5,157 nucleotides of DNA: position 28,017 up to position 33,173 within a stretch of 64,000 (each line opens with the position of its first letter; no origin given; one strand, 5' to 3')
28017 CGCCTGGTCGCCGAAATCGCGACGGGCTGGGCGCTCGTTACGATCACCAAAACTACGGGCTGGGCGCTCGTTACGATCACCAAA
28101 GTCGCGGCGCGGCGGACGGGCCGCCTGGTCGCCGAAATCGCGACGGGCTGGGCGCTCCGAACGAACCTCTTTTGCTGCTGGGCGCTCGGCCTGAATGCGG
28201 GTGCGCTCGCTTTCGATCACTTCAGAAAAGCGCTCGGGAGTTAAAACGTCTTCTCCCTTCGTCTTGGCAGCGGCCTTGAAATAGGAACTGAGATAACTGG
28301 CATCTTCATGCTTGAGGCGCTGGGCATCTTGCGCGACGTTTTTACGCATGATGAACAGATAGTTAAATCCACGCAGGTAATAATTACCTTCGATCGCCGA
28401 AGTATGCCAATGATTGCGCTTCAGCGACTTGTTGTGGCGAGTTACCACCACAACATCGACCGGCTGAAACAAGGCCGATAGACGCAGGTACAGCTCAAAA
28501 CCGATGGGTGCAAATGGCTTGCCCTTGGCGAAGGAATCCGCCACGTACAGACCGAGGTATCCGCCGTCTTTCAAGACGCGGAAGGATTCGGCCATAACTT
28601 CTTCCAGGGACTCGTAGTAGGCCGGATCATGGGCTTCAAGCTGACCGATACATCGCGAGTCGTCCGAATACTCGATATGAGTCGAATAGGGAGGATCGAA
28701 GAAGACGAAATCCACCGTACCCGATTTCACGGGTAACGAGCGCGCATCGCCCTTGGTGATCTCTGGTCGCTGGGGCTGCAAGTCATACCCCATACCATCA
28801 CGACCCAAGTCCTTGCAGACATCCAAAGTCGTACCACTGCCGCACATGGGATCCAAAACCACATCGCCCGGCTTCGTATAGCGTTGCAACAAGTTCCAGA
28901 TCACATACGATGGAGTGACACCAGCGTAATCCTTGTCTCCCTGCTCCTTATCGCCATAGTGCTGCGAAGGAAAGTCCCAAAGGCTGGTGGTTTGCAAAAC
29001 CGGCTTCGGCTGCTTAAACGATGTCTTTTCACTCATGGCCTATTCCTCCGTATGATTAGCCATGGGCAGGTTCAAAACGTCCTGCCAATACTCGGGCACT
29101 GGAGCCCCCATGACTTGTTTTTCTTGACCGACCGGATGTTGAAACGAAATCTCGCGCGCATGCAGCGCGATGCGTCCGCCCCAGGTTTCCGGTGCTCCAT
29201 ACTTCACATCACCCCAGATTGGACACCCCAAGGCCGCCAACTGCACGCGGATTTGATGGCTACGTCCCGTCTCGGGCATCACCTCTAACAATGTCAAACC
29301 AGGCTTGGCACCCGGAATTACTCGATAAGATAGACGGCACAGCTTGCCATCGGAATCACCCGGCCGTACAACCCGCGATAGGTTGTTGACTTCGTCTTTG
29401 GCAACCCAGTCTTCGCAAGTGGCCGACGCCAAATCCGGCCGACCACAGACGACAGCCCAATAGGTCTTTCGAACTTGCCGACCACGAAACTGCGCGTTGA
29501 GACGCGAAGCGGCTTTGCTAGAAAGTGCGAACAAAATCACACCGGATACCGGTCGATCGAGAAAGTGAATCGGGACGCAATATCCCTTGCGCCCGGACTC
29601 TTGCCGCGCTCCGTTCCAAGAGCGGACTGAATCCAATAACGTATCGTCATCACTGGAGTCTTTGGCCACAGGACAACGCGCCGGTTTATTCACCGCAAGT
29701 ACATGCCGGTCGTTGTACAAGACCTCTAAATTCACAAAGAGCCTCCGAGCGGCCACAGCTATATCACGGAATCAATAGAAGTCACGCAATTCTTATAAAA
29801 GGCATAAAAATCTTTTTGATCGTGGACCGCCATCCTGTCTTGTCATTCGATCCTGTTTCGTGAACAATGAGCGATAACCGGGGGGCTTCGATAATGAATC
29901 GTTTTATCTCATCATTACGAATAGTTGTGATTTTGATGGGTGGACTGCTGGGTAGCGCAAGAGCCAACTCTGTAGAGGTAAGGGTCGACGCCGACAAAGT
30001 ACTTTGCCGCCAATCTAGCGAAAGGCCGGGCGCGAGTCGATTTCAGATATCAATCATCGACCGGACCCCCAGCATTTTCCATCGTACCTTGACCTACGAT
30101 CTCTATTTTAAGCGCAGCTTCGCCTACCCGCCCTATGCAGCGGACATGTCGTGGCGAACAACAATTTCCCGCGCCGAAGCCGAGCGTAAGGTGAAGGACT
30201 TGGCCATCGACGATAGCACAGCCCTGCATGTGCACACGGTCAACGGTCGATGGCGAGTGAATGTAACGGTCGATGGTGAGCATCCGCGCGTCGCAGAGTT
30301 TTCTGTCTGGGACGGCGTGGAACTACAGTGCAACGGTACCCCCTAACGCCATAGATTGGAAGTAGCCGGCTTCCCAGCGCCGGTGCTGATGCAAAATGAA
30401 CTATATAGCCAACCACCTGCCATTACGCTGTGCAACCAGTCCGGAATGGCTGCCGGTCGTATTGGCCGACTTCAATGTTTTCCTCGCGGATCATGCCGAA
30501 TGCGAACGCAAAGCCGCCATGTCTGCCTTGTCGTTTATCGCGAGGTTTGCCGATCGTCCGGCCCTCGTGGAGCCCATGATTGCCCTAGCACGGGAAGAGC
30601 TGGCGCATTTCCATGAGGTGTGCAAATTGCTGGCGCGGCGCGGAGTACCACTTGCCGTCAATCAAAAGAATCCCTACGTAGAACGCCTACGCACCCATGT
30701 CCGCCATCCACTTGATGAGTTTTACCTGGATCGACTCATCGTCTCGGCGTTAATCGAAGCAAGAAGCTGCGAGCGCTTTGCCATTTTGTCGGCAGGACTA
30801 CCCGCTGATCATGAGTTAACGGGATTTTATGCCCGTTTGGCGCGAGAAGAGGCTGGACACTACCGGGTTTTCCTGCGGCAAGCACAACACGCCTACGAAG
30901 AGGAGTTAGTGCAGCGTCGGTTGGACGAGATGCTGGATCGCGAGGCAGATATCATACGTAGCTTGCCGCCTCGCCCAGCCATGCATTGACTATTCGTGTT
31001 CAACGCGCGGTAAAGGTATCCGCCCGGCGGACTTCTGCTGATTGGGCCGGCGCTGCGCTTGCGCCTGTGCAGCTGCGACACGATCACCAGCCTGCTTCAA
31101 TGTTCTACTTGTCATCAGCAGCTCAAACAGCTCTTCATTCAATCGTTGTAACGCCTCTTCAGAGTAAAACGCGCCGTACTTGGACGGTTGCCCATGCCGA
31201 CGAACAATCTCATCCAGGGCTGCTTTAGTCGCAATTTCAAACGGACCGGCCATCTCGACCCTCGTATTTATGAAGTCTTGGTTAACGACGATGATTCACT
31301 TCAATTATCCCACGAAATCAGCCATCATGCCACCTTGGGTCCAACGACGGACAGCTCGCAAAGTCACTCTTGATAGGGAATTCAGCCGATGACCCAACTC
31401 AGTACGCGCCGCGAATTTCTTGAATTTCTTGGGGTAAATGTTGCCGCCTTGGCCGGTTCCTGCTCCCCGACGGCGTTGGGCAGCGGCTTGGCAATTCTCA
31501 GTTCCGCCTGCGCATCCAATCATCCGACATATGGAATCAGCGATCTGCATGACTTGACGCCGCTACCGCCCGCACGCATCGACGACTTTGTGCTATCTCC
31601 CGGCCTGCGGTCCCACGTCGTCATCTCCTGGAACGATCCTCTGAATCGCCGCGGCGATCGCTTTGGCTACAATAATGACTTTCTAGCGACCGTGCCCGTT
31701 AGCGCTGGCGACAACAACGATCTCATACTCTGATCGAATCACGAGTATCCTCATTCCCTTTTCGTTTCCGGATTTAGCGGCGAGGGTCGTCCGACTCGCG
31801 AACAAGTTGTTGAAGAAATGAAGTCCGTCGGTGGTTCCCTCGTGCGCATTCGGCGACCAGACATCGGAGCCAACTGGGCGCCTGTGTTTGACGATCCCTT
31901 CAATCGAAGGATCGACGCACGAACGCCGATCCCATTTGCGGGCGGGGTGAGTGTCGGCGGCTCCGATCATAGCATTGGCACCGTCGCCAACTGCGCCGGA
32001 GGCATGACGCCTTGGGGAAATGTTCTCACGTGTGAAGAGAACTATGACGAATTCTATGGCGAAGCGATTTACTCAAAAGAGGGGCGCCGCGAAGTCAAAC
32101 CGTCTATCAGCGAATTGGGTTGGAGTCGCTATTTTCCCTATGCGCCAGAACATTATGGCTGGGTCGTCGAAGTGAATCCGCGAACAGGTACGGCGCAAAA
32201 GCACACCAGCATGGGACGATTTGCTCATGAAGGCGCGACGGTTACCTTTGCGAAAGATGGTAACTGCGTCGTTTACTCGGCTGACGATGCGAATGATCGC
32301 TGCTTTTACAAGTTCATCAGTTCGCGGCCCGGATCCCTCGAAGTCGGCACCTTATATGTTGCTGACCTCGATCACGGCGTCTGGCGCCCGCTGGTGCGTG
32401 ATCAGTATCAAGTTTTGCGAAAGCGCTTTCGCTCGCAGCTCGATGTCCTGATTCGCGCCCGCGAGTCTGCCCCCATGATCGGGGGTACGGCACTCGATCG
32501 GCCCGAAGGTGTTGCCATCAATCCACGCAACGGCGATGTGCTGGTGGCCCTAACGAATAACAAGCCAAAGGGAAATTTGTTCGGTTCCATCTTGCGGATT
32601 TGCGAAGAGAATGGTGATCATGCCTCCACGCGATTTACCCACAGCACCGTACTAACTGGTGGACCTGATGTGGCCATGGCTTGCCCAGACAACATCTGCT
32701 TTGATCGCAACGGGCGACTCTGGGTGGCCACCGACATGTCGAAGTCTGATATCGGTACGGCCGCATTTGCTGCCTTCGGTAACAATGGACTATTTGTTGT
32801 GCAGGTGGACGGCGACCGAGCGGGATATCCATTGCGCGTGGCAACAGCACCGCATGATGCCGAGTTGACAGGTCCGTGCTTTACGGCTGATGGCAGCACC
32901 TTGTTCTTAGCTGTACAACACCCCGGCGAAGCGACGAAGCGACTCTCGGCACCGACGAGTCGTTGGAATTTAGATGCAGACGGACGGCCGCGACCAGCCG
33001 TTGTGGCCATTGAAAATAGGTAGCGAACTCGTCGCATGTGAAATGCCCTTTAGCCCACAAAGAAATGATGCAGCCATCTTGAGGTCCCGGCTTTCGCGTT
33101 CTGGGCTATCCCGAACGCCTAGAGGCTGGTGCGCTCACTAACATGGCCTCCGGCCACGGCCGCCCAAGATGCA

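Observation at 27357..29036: Methyltransferase fused to about 20 tandem Arg-rich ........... repeats with a strict 33-bp DNA period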

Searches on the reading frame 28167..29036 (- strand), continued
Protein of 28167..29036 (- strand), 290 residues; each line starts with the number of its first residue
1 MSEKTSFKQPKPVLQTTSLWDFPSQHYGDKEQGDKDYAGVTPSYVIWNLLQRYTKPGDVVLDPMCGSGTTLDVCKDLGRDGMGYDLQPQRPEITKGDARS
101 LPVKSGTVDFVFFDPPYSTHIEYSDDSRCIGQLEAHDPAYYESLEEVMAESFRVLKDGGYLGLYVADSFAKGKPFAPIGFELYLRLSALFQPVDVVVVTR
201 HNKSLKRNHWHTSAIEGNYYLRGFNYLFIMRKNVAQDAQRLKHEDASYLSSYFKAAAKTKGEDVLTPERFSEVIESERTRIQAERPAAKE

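Call 68: find_related_loci(query=A1, collection=viral_contigs, flank=5000)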
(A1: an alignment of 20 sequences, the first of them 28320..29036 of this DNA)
Query A1 (239 aa) in viral_contigs; peptide patterns used: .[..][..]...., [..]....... (x = any residue, [..] = any of these).
21 stretches matched a pattern, but none encodes a relative of the query by tblastn (E <= 1e-3).

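Call 70: search_protein_families(library=pfam, proteins=[L003:8963-9316:+, L003:7181-7903:+, L035:7470-7967:+], max_evalue=0.001)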
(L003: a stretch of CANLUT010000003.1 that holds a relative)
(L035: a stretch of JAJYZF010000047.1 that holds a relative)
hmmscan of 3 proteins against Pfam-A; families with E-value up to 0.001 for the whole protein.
L003:8963-9316:+ (118 aa): 1 family
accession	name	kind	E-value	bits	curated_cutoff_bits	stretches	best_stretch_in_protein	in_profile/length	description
PF12643.12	MazG-like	-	5.1e-17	62.3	27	1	36-118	3-85/85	MazG-like family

L003:7181-7903:+ (241 aa): 1 family
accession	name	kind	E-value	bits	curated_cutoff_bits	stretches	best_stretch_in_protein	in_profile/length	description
PF00849.27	PseudoU_synth_2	-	1.3e-32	113.5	26.8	1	12-168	1-152/152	RNA pseudouridylate synthase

L035:7470-7967:+ (166 aa): 1 family
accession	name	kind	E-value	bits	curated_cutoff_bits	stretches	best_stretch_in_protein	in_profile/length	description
PF04461.18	DUF520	-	6e-60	202.5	23.2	1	5-166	1-161/161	Protein of unknown function (DUF520)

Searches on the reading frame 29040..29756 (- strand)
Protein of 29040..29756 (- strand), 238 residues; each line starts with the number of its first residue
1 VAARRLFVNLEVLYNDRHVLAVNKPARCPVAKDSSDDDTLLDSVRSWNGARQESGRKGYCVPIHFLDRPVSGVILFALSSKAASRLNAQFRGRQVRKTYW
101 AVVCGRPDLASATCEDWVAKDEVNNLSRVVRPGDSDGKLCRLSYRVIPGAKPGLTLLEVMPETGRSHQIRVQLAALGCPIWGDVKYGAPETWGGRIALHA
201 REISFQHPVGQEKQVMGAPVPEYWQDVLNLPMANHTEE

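Call 4: search_protein_families(library=pfam, proteins=[window:29040-29756:-], max_evalue=0.01)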
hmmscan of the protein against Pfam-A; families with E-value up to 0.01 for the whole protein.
window:29040-29756:- (238 aa): 1 family
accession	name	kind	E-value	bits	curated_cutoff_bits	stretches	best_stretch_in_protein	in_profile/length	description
PF00849.27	PseudoU_synth_2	-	1.4e-28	100.5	26.8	1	18-175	1-152/152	RNA pseudouridylate synthase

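Call 5: search_protein_families(library=ncbifam, proteins=[window:29040-29756:-], max_evalue=0.01)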
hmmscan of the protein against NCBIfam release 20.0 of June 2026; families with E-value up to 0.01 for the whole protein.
window:29040-29756:- (238 aa): 7 families
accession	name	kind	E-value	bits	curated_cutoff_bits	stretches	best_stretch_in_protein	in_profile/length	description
TIGR00005.1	rluA_subfam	subfamily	2.4e-43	148.5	192.7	1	10-228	73-294/298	RluA family pseudouridine synthase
NF008321.0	PRK11112.1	equivalog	1.3e-32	113.2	328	1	10-229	2-232/257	tRNA pseudouridine(65) synthase TruC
NF007543.0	PRK10158.1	equivalog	7.9e-24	84.5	286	1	10-217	14-214/219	bifunctional tRNA pseudouridine(32) synthase/23S rRNA pseudouridine(746) synthase RluA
TIGR01621.1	RluA-like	hypoth_equivalog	1.6e-22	79.9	222.3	1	10-208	2-186/217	TIGR01621 family pseudouridine synthase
NF008249.0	PRK11025.1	equivalog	1.1e-21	77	378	1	11-229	94-311/317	23S rRNA pseudouridine(955/2504/2580) synthase RluC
NF008385.0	PRK11180.1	equivalog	1.8e-19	70.3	351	1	8-229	82-310/325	23S rRNA pseudouridine(1911/1915/1917) synthase RluD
TIGR00093.1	TIGR00093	subfamily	0.0057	16.4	109.3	0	59-180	30-135/161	pseudouridine synthase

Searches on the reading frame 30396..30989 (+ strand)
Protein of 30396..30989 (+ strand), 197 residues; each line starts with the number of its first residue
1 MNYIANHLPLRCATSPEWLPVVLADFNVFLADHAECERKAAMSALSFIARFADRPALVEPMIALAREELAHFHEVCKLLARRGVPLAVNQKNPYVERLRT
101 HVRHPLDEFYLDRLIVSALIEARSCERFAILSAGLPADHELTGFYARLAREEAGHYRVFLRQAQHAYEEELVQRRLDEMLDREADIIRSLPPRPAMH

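Call 4: search_protein_families(library=pfam, proteins=[window:30396-30989:+], max_evalue=0.01)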
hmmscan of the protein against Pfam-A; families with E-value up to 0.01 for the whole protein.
window:30396-30989:+ (197 aa): 2 families
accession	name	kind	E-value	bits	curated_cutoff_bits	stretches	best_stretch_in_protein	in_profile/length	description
PF06175.17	MiaE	-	6.2e-50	170.2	27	1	10-197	10-198/199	tRNA-(MS[2]IO[6]A)-hydroxylase (MiaE)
PF00762.24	Ferrochelatase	-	0.00098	18.6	27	1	35-108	141-219/317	Ferrochelatase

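Call 5: search_protein_families(library=ncbifam, proteins=[window:30396-30989:+], max_evalue=0.01)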
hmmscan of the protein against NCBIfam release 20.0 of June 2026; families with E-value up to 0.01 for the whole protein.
window:30396-30989:+ (197 aa): 1 family
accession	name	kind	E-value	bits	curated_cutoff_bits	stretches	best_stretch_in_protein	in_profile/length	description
NF047790.1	tRNAmsioHdxaseMiaE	equivalog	4.1e-33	115.1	320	2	56-189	108-238/251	tRNA isopentenyl-2-thiomethyl-A-37 hydroxylase MiaE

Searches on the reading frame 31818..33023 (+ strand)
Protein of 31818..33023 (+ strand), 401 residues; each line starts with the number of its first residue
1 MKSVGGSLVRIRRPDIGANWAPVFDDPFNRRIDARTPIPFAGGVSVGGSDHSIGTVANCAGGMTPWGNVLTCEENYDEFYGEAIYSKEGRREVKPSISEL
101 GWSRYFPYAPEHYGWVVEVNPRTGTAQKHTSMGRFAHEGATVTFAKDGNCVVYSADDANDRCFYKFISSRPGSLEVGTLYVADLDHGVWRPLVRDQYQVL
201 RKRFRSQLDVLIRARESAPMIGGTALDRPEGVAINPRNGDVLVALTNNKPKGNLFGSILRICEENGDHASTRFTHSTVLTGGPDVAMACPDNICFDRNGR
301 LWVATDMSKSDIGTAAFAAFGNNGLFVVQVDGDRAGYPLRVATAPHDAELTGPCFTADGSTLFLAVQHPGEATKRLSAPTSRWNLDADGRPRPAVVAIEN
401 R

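Call 4: search_protein_families(library=pfam, proteins=[window:31818-33023:+], max_evalue=0.01)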
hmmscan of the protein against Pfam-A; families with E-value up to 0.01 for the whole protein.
window:31818-33023:+ (401 aa): 3 families
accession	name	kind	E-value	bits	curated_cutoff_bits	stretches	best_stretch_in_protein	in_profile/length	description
PF05787.19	PhoX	-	5.4e-79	267.1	24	1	2-370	100-515/515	Alkaline phosphatase PhoX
PF01436.27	NHL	-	9.1e-05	22.7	20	0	226-244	1-18/28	NHL repeat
PF07494.17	Reg_prop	-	0.0074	16.8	20.4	0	293-306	10-23/24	Two component regulator propeller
